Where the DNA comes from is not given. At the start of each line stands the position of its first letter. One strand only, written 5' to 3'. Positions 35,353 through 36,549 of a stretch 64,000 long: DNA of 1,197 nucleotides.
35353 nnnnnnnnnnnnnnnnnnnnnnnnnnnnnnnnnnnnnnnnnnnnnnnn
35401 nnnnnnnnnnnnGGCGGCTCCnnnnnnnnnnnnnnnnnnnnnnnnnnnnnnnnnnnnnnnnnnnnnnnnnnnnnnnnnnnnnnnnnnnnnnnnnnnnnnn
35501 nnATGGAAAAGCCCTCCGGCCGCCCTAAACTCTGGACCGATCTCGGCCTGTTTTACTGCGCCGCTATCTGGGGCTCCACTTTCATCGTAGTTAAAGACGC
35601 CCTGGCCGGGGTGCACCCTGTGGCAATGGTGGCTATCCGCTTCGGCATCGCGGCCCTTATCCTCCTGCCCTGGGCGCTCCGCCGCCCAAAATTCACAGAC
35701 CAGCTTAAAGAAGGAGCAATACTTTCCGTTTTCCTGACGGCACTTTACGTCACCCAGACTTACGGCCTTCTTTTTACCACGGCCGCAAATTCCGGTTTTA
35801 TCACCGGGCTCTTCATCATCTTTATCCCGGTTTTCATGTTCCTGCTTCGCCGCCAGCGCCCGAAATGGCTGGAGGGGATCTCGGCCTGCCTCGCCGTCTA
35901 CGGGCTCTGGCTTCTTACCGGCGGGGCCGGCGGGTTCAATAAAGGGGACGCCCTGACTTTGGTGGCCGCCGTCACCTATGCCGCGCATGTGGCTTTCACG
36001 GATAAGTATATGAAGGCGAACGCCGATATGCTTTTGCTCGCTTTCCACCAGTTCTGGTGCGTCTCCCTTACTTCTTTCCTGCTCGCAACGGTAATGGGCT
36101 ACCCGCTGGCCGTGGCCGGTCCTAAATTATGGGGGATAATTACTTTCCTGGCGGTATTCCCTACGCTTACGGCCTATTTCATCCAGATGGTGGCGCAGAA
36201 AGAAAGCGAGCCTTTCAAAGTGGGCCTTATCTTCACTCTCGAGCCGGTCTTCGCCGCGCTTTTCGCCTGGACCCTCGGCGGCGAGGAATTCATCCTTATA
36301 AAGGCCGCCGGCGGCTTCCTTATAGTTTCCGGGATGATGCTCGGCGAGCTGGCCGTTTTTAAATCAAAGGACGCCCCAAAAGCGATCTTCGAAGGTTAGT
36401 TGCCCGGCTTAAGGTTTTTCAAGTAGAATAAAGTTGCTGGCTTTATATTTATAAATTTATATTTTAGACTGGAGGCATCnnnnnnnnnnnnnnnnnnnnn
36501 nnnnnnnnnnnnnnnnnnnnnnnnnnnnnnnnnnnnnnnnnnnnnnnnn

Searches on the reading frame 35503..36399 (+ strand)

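Call 84: search_protein_families(library=pfam, proteins=[window:35503-36399:+], max_evalue=0.0001)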
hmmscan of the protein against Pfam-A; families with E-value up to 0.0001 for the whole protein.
window:35503-36399:+ (298 aa): 1 family
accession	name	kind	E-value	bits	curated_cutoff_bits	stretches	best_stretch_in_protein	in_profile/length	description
PF00892.27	EamA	-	2.1e-35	122.4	28.2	2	11-139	2-134/135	EamA-like transporter family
